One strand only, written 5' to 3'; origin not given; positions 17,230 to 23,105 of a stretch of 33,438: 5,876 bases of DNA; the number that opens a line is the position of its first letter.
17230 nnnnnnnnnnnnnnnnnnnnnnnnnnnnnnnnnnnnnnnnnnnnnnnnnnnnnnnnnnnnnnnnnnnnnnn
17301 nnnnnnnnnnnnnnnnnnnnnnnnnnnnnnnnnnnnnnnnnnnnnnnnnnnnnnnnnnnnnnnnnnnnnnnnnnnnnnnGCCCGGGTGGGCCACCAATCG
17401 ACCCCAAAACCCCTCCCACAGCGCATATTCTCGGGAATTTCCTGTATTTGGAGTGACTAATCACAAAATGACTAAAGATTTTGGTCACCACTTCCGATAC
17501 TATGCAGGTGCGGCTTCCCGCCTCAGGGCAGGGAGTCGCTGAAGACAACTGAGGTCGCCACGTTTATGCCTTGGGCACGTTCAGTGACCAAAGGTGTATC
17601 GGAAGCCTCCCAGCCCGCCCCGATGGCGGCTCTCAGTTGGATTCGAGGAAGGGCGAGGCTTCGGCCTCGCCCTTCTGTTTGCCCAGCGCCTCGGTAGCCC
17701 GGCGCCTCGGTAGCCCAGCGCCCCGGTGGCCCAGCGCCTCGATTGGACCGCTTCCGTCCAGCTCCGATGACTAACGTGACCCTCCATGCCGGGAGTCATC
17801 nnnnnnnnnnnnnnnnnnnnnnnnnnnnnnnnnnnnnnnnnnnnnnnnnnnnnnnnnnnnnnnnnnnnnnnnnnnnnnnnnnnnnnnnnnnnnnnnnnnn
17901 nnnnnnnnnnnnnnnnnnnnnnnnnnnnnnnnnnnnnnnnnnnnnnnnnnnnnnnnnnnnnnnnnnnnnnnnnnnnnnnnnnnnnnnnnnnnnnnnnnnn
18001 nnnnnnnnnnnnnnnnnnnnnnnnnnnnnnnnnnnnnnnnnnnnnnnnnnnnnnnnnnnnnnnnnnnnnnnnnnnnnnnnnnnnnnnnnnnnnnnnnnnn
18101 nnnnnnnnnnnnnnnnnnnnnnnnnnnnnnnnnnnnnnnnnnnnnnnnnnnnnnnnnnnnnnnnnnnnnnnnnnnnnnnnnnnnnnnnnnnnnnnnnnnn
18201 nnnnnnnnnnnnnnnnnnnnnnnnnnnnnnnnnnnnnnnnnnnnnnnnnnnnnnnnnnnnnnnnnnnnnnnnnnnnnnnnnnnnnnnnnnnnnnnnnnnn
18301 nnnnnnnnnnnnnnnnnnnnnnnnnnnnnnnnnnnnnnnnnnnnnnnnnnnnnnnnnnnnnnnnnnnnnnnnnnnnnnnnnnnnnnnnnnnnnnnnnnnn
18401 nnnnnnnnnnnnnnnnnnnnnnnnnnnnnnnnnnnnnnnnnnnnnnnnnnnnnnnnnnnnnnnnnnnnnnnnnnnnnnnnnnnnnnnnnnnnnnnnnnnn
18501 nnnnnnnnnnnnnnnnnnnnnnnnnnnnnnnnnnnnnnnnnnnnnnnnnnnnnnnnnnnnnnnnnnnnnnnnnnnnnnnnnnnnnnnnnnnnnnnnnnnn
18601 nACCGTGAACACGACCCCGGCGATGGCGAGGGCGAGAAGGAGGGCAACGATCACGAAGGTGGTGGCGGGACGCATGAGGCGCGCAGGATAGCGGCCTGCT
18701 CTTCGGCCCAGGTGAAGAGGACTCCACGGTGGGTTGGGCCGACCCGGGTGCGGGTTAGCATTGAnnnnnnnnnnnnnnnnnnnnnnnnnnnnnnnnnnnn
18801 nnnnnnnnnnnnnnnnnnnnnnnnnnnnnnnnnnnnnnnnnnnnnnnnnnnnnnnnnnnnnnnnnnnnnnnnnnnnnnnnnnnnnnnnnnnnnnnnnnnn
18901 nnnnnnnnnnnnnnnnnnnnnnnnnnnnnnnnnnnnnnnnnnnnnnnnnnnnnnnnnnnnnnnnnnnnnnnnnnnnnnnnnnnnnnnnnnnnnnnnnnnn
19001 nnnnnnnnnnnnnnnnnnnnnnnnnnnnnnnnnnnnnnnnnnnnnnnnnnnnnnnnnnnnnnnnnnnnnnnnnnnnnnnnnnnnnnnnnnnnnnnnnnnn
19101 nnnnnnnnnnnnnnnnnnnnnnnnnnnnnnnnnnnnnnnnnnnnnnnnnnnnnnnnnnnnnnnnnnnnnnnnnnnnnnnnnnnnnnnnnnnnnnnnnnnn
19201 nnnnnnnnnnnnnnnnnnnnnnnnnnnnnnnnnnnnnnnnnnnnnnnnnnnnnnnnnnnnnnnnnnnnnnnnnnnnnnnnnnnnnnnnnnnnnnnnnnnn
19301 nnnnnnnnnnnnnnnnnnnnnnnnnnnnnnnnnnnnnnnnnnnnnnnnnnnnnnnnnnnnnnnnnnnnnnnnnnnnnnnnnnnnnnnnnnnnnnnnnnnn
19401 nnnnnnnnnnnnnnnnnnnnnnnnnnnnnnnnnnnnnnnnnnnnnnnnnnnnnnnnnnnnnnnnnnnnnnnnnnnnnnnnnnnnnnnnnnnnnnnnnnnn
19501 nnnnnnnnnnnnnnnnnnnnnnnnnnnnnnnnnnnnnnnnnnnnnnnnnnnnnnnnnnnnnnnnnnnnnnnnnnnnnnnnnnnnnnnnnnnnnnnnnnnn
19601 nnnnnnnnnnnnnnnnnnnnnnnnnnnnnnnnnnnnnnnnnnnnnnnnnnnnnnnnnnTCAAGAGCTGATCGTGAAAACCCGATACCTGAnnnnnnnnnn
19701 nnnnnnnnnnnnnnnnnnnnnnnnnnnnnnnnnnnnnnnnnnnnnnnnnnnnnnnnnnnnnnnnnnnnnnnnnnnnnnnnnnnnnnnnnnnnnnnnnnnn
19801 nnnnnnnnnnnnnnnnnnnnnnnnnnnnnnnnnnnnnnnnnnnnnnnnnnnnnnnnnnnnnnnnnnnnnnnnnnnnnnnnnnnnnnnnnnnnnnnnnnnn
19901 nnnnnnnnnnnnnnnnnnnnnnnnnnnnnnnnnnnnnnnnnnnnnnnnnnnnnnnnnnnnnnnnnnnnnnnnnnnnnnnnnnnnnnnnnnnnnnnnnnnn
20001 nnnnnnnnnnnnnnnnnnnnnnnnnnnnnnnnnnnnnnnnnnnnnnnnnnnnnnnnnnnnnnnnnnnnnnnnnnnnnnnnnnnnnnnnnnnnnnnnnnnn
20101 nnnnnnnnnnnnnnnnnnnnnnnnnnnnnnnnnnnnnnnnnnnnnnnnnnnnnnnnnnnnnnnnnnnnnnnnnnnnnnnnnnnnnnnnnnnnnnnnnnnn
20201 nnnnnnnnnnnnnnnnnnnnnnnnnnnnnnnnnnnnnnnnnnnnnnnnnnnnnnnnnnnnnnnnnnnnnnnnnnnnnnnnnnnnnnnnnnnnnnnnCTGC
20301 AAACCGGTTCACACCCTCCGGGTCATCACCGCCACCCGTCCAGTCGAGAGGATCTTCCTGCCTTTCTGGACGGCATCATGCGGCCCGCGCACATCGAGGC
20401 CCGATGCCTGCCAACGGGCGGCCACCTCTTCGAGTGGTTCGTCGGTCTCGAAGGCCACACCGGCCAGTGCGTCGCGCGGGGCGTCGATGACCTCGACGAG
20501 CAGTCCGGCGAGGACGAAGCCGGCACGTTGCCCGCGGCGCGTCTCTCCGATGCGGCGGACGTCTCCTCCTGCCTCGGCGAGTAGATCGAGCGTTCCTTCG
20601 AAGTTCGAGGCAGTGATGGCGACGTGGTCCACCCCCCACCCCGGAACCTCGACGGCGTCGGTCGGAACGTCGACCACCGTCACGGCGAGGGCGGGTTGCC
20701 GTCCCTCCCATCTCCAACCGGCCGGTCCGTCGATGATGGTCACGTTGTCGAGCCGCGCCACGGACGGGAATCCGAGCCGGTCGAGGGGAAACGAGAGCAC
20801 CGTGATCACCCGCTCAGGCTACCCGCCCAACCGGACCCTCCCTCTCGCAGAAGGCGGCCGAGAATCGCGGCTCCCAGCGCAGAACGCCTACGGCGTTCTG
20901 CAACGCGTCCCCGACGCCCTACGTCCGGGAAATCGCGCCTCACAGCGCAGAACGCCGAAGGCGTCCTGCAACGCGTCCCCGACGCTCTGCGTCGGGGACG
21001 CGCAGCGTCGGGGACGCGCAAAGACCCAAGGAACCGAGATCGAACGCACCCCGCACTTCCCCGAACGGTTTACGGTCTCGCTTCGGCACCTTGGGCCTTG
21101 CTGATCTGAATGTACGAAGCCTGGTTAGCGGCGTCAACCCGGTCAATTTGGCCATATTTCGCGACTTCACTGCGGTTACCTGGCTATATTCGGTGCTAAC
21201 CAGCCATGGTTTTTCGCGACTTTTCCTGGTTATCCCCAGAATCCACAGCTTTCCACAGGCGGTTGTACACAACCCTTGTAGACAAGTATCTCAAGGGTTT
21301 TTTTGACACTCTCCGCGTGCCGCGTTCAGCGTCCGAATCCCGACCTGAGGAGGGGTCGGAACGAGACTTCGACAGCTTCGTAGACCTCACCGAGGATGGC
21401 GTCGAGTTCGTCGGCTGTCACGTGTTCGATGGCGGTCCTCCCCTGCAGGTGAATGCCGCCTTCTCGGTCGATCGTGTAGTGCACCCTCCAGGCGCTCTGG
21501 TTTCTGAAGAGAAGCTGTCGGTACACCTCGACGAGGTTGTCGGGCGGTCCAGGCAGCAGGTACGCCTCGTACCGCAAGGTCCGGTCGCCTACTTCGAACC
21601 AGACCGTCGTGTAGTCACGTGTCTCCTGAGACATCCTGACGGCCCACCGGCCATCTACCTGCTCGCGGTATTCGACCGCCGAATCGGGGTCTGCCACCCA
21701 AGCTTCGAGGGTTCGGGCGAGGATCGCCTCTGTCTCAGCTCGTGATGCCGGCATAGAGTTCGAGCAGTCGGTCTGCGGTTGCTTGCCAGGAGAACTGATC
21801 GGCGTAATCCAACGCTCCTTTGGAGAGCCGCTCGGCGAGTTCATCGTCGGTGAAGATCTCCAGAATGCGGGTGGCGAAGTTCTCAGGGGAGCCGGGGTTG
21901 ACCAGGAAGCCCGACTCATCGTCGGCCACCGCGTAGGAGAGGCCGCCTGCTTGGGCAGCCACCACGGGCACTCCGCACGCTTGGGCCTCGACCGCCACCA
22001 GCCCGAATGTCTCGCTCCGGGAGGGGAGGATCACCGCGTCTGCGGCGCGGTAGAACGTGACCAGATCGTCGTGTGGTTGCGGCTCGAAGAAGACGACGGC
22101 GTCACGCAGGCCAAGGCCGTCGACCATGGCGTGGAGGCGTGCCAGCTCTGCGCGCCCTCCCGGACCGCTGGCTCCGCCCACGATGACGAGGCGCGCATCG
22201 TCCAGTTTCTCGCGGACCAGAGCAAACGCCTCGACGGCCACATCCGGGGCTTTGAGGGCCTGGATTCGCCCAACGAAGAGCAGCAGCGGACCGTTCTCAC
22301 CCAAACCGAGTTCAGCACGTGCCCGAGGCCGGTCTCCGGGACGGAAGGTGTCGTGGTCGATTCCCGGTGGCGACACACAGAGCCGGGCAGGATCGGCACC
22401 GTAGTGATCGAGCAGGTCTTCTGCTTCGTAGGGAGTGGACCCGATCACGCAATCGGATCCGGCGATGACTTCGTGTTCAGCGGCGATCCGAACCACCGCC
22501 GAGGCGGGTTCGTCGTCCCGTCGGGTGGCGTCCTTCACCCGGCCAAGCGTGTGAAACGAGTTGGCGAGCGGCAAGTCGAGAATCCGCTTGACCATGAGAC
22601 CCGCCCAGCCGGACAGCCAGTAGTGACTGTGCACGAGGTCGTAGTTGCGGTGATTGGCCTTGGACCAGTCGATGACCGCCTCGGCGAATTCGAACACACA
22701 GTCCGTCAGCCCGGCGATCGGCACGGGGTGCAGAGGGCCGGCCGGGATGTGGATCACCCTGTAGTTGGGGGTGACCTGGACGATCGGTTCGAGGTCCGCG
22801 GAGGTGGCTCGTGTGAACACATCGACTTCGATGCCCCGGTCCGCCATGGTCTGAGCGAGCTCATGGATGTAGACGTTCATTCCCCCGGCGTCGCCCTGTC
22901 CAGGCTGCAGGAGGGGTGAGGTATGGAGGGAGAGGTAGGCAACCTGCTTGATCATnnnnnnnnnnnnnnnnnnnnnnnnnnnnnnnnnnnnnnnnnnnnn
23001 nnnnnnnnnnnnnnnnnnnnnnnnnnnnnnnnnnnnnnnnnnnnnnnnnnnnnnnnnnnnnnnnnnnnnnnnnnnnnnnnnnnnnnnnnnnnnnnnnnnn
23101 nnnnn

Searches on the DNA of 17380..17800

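Call 51: search_rna_families(source=window, start=17380, end=17800, threshold=evalue, max_evalue=1, show_alignments=2)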
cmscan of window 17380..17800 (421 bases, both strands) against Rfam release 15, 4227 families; matches with E-value up to 1: 3.
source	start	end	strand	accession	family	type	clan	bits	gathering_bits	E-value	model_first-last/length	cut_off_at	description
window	17647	17698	+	RF02603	BASRCII26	Gene; sRNA;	-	19.5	218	0.0092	1-190/190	no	Brucella sRNA CII26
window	17612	17677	+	RF02784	SorX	Gene; sRNA;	-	14.9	46.6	0.63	1-73/73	no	Singlet oxygen resistance RNA X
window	17440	17545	+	RF02145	MEG8_1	Gene; lncRNA;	-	14.5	70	0.39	1-97/97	no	Maternally expressed 8 exon 1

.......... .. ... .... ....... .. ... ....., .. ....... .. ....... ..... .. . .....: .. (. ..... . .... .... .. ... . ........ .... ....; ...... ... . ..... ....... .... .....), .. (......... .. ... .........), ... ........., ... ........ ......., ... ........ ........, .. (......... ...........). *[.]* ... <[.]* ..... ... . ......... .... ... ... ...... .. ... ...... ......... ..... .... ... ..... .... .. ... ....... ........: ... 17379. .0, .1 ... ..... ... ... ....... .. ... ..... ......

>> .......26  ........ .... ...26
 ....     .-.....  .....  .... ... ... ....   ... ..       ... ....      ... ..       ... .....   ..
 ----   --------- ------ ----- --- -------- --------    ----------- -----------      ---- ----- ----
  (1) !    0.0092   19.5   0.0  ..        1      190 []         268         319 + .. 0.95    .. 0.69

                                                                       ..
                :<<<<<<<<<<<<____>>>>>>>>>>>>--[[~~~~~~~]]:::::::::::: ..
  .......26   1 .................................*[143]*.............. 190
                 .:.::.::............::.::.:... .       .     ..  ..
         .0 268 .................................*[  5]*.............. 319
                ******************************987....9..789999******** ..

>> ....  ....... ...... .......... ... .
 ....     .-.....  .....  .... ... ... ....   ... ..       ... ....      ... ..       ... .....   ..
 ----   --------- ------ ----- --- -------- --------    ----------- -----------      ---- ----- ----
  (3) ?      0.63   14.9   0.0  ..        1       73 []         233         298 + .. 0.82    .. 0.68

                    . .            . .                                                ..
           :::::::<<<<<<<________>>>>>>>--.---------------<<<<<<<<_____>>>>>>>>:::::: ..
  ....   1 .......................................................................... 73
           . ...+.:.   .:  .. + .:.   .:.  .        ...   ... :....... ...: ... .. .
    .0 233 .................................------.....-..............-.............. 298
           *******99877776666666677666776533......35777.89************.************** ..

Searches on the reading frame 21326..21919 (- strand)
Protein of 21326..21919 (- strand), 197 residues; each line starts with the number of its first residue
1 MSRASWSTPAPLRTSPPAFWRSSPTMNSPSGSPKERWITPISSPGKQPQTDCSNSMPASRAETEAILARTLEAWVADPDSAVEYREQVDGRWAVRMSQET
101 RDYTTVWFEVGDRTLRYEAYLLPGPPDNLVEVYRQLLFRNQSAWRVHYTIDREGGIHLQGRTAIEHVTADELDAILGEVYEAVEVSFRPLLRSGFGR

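Call 5: search_protein_families(library=pfam, proteins=[window:21326-21919:-], max_evalue=0.01)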
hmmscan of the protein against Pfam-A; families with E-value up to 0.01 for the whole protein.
window:21326-21919:- (197 aa): 2 families
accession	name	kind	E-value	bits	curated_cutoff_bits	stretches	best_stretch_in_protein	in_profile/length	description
PF10722.14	YbjN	-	1.4e-09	38.7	22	1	70-188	4-122/126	Putative bacterial sensory transduction regulator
PF22550.1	CesT_Tir_1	-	0.0012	19.2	27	1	69-178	6-113/131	CesT_Tir_1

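Call 6: search_protein_families(library=ncbifam, proteins=[window:21326-21919:-], max_evalue=0.01)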
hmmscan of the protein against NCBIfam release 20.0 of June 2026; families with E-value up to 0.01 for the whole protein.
window:21326-21919:- (197 aa): 0 families

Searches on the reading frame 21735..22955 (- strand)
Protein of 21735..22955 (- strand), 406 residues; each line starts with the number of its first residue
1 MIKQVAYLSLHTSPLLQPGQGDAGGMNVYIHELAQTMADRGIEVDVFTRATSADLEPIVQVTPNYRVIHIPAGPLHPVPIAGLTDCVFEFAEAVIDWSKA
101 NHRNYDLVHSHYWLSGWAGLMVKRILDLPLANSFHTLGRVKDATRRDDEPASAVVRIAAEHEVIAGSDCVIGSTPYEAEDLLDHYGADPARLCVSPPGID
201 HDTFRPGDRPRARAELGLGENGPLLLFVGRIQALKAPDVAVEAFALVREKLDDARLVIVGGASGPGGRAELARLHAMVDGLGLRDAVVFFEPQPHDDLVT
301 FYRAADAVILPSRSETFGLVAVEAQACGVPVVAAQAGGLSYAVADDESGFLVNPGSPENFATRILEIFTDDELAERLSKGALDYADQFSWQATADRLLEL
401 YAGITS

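Call 5: search_protein_families(library=pfam, proteins=[window:21735-22955:-], max_evalue=0.01)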
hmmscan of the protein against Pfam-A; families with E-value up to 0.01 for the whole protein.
window:21735-22955:- (406 aa): 8 families
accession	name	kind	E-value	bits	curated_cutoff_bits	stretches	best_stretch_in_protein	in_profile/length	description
PF00534.26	Glycos_transf_1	-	3.1e-44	151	26.4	1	208-381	1-169/172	Glycosyl transferases group 1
PF13692.12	Glyco_trans_1_4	-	7.6e-34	117.4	27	1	223-370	2-142/142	Glycosyl transferases group 1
PF13579.12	Glyco_trans_4_4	-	3.4e-28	99.4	29.7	1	24-198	1-158/158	Glycosyl transferase 4-like domain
PF13439.12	Glyco_transf_4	-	5.4e-28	98.6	28.5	1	24-202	2-169/170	Glycosyltransferase Family 4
PF20706.3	GT4-conflict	-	4.6e-22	79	26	1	24-397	12-385/385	Family 4 Glycosyltransferase in conflict systems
PF13524.12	Glyco_trans_1_2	-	0.00014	22.2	25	1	286-398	28-143/144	Glycosyl transferase-like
PF08323.17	Glyco_transf_5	-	0.00059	20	22.7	0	89-125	113-149/239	Starch synthase catalytic domain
PF13477.12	Glyco_trans_4_2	-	0.0048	17.5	23.4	0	27-137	10-109/139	Glycosyl transferase 4-like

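Call 6: search_protein_families(library=ncbifam, proteins=[window:21735-22955:-], max_evalue=0.01)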
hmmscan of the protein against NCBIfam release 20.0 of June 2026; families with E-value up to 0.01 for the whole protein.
window:21735-22955:- (406 aa): 49 families (the best 25 are shown)
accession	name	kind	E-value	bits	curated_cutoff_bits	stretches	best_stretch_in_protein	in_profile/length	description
TIGR03449.1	mycothiol_MshA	equivalog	1e-132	442.9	462.5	1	5-403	2-402/406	D-inositol-3-phosphate glycosyltransferase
TIGR02149.1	glgA_Coryne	subfamily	8e-38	130.6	302.4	1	94-404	72-390/391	glycogen synthase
TIGR03999.1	thiol_BshA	equivalog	3.1e-36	125.1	273.7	1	23-404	11-373/375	N-acetyl-alpha-D-glucosaminyl L-malate synthase BshA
TIGR02472.1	sucr_P_syn_N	equivalog_domain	5.6e-36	124.3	576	1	21-399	23-436/439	sucrose-phosphate synthase, putative, glycosyltransferase domain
TIGR04047.1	MSMEG_0565_glyc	hypoth_equivalog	1.8e-35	122.7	259.85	1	28-402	16-372/373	MSMEG_0565 family glycosyltransferase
NF041876.1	EPS_EpsE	equivalog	1e-28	100.7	400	1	187-395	183-387/389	exopolysaccharide biosynthesis GT4 family glycosyltransferase EpsE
NF053787.1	GlcN_PG_synth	equivalog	3e-26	92.1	480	1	114-404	93-359/361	N-acetylglucosaminyl phosphatidylglycerol synthase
TIGR03088.1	stp2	hypoth_equivalog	3.5e-25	88.9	409.05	1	189-402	159-371/374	TIGR03088 family PEP-CTERM/XrtA system glycosyltransferase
NF012028.0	PRK15484.1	subfamily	4.1e-23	82.1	618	1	190-397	161-371/380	lipopolysaccharide N-acetylglucosaminyltransferase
TIGR04063.1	stp3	hypoth_equivalog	5.8e-23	81.4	442.05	1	101-404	89-395/397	TIGR04063 family PEP-CTERM/XrtA system glycosyltransferase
TIGR04157.1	glyco_rSAM_CFB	subfamily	2e-21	76.5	400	1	155-353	158-349/406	TIGR04157 family glycosyltransferase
NF038295.1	EPS_HpsP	equivalog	2.4e-21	76.2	550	1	24-404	14-387/388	hormogonium polysaccharide biosynthesis glycosyltransferase HpsP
NF041010.1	glycosy_Agl16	equivalog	2.3e-19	69.5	575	1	160-402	127-349/352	glycosylation protein Agl16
TIGR02095.1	glgA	subfamily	2.8e-18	65.9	328.45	1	214-403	284-476/477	glycogen/starch synthase, ADP-glucose type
NF047684.1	TeichurnBiosyTuaC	equivalog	4.2e-15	55.6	550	1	91-404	95-389/391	teichuronic acid biosynthesis protein TuaC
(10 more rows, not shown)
